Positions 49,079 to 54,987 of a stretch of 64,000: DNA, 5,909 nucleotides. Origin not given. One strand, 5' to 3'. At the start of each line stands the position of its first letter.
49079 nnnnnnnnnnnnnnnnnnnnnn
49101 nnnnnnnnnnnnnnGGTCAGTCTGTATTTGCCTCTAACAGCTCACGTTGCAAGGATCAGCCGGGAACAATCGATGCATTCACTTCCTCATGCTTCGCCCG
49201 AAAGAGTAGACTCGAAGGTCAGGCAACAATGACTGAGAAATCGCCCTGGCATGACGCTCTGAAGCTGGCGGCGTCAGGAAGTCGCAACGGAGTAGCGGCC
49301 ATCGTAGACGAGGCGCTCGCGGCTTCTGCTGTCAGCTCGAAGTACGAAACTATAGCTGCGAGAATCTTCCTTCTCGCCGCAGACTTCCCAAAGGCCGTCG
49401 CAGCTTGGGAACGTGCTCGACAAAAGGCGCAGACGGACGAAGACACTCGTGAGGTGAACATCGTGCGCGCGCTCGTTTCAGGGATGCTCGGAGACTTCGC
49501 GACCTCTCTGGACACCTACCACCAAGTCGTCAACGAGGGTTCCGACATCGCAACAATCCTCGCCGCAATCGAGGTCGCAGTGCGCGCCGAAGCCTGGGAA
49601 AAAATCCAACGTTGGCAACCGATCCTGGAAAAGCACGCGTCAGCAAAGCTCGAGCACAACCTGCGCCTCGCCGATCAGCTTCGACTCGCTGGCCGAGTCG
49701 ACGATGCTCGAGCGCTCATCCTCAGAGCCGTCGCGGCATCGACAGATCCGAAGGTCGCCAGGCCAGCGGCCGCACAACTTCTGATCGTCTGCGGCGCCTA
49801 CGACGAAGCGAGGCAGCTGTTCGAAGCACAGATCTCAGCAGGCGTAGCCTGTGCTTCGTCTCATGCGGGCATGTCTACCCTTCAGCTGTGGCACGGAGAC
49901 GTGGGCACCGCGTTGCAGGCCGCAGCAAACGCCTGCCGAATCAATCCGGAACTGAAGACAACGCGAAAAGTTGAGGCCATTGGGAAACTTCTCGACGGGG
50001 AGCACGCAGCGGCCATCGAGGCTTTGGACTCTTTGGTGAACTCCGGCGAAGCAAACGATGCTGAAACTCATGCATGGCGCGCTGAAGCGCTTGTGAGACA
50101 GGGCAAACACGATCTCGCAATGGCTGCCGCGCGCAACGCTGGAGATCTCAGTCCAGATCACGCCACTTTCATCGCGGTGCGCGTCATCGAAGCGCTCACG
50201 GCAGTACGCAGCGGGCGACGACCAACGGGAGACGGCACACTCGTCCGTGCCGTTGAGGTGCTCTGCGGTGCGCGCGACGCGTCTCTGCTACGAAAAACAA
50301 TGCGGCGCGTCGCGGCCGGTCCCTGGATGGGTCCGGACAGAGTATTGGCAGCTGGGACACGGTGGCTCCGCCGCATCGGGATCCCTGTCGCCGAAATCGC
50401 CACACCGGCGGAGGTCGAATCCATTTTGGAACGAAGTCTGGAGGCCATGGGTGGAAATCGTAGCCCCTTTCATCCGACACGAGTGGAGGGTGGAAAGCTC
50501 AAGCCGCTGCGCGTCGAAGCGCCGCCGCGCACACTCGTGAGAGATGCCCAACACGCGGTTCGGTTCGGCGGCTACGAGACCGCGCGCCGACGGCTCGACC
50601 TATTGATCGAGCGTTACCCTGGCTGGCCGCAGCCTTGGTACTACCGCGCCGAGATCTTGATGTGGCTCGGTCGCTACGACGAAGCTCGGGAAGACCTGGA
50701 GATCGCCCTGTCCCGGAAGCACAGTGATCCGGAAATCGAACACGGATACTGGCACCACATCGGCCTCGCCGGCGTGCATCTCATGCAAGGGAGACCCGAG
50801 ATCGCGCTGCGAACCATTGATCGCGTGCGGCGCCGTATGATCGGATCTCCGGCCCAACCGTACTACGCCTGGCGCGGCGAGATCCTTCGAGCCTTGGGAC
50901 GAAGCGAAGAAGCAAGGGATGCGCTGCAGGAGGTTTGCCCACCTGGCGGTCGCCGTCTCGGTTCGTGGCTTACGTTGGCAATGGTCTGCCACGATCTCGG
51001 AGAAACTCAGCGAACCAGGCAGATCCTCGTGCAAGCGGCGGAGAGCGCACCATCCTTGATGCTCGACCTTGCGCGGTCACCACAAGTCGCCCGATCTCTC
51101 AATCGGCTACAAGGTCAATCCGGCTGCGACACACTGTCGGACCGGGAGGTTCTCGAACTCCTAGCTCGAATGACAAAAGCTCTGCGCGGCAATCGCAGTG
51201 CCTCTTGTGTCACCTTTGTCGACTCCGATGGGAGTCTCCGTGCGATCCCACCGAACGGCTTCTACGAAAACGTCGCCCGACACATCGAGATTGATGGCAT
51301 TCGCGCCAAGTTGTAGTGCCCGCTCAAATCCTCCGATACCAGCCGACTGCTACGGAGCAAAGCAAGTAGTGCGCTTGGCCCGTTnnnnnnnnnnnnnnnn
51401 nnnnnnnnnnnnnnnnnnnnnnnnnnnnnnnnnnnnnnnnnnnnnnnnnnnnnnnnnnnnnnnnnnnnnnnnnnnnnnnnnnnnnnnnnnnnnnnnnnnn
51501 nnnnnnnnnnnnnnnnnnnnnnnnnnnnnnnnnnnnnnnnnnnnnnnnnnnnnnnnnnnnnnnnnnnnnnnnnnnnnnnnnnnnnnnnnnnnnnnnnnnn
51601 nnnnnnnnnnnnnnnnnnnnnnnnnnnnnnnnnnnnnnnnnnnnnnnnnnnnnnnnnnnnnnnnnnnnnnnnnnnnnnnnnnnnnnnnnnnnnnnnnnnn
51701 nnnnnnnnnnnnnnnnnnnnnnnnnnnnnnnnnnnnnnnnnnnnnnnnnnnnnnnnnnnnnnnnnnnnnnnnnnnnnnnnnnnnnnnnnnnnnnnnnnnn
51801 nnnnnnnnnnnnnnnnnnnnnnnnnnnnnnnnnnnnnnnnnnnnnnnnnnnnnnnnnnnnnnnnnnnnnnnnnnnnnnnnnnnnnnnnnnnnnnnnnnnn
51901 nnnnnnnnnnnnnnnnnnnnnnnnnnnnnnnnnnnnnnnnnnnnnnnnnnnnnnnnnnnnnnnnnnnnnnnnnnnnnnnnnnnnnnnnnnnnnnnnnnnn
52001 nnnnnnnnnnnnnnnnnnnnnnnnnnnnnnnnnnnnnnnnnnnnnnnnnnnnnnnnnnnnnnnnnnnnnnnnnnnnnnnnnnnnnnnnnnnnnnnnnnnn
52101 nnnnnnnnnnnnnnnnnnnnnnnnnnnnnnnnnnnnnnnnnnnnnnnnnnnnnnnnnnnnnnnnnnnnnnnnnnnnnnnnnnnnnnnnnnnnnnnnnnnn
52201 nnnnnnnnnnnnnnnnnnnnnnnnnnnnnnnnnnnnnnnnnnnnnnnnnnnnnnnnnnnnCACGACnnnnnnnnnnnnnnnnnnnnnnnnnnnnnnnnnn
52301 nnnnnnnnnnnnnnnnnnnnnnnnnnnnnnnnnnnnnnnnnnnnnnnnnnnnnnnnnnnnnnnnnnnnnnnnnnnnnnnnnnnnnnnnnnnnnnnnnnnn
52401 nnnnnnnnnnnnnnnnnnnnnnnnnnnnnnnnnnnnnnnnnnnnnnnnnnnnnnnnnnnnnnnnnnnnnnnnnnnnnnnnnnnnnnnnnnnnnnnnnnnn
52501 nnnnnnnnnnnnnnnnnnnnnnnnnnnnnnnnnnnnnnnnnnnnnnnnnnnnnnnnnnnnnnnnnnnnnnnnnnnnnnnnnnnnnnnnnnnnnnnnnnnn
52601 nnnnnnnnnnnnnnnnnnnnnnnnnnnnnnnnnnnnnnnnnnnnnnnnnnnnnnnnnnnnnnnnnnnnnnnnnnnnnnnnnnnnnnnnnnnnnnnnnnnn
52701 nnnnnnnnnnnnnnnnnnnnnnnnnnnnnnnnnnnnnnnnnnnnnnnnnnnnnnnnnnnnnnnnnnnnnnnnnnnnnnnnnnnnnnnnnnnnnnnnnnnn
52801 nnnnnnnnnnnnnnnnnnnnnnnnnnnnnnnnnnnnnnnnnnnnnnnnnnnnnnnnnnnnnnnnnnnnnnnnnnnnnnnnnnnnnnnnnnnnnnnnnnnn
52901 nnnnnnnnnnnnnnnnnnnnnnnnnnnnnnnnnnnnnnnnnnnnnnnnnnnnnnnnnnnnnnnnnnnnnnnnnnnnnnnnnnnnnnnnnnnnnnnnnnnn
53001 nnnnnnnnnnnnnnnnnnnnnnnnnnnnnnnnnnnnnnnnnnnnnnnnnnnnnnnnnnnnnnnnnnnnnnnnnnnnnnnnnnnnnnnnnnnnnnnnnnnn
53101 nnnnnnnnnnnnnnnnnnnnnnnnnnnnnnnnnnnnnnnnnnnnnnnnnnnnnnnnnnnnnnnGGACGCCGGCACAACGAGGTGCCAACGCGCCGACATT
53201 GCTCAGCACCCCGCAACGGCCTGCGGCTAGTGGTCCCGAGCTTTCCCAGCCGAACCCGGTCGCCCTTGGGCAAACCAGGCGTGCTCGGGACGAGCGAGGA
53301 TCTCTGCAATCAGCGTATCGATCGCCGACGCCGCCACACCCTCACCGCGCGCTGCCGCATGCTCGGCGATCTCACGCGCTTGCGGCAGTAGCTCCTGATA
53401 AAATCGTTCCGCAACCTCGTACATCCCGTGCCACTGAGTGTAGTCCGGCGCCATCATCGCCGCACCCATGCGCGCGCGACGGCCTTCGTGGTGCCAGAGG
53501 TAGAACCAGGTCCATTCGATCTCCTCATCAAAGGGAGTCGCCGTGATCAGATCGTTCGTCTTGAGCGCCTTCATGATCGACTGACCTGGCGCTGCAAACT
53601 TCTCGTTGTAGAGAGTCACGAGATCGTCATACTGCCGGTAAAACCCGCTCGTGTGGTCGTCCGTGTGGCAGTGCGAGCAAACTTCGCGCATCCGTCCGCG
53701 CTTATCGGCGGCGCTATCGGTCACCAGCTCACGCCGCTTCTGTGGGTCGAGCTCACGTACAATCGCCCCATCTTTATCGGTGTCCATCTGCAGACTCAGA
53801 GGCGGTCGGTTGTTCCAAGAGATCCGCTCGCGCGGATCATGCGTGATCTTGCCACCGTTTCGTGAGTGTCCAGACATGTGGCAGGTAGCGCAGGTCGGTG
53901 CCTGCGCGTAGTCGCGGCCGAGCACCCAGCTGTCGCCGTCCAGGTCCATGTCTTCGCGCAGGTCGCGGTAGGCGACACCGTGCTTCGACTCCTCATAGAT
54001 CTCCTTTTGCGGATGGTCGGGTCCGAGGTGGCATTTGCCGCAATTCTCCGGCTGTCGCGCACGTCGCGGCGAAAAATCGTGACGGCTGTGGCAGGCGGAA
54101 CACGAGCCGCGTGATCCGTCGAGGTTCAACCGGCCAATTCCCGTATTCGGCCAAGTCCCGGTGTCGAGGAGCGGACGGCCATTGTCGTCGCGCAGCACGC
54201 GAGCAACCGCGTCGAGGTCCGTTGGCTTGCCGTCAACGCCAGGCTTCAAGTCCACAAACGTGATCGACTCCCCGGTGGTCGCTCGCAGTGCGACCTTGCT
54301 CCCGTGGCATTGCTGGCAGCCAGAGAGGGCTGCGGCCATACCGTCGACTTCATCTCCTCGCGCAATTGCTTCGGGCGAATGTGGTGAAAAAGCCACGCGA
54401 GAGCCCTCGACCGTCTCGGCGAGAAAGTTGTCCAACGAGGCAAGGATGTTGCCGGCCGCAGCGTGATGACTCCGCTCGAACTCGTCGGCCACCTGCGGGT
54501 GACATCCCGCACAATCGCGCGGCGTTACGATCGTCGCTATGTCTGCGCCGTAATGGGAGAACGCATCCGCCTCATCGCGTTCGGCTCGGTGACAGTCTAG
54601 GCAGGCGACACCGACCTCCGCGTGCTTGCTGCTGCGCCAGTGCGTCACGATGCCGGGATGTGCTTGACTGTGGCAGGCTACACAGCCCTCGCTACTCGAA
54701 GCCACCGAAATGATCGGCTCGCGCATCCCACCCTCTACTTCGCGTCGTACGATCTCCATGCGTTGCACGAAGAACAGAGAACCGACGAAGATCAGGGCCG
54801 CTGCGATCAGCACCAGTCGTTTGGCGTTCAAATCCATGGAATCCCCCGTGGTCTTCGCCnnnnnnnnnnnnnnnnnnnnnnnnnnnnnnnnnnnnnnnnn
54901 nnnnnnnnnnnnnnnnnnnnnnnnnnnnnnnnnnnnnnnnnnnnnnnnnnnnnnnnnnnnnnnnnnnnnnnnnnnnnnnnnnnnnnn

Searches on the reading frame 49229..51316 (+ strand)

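Call 4: search_protein_families(library=pfam, proteins=[window:49229-51316:+], max_evalue=0.01)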
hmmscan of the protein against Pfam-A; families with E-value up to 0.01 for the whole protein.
window:49229-51316:+ (695 aa): 17 families
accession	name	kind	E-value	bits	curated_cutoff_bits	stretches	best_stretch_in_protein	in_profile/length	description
PF07719.23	TPR_2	-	3.6e-19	67.7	27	1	469-495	3-29/34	Tetratricopeptide repeat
PF13428.12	TPR_14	-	7.6e-19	66.7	23.5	1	467-505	1-39/44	Tetratricopeptide repeat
PF13432.12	TPR_16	-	1.9e-12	47.8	32.7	2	440-495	4-59/65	Tetratricopeptide repeat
PF00515.34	TPR_1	-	1.2e-11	44.3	27.8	1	470-499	4-33/34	Tetratricopeptide repeat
PF12895.13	ANAPC3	-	2e-10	41.3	27.2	0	260-312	6-56/82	Anaphase-promoting complex, cyclosome, subunit 3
PF14559.12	TPR_19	-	2.3e-10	41.1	25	1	449-503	7-61/68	Tetratricopeptide repeat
PF13424.12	TPR_12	-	2.6e-10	40.8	30.1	1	470-532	6-70/77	Tetratricopeptide repeat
PF13181.12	TPR_8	-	1.2e-09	38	25.7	0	545-569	3-27/34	Tetratricopeptide repeat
PF13174.12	TPR_6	-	1e-08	35.7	26.3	0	471-493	4-26/33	Tetratricopeptide repeat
PF07721.20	TPR_4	-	2.1e-05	25.1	27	0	546-568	4-26/26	Tetratricopeptide repeat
PF25060.1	ARM_TT21_2nd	-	0.00013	22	27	0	24-112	44-133/270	Tetratricopeptide repeat protein 21 second ARM domain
PF13431.12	TPR_17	-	0.00017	22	24.4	0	459-488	5-34/34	Tetratricopeptide repeat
PF09976.15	TPR_21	-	0.00024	21.3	25.5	1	481-569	90-172/193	Tetratricopeptide repeat-like domain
PF22860.2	DUF7017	-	0.0018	18.7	27.5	0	471-497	5-31/141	Domain of unknown function (DUF7017)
PF13414.12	TPR_11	-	0.0031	17.6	26.8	0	478-503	5-30/42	TPR repeat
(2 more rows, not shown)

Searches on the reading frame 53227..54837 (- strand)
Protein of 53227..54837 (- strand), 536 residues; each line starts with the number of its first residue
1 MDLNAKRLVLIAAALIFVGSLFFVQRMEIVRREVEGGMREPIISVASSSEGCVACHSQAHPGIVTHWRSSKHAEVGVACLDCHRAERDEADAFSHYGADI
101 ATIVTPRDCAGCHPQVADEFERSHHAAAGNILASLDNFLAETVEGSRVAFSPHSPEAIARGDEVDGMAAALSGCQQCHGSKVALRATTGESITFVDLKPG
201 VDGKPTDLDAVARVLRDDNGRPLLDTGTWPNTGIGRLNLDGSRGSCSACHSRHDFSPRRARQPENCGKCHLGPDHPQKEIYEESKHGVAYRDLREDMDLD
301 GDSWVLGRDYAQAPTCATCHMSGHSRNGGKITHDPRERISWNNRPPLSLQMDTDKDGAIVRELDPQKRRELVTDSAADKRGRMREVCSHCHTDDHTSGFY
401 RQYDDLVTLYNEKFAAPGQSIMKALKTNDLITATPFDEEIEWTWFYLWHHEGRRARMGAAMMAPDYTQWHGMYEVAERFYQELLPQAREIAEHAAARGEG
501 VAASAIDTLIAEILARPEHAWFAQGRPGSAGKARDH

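Call 51: search_protein_families(library=pfam, proteins=[window:53227-54837:-], max_evalue=0.00001)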
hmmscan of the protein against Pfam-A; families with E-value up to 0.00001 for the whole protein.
window:53227-54837:- (536 aa): 3 families
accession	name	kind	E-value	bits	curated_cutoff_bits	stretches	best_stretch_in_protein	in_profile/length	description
PF13447.11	Multi-haem_cyto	-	2e-18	67.1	21.9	1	244-348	96-197/269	Seven times multi-haem cytochrome CxxCH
PF14522.11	Cytochrome_C7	-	8e-10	38.8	24.8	0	46-113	10-66/67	Cytochrome c7 and related cytochrome c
PF13435.11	Cytochrome_C554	-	2.3e-09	38.5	20.8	0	266-334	2-69/84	Cytochrome c554 and c-prime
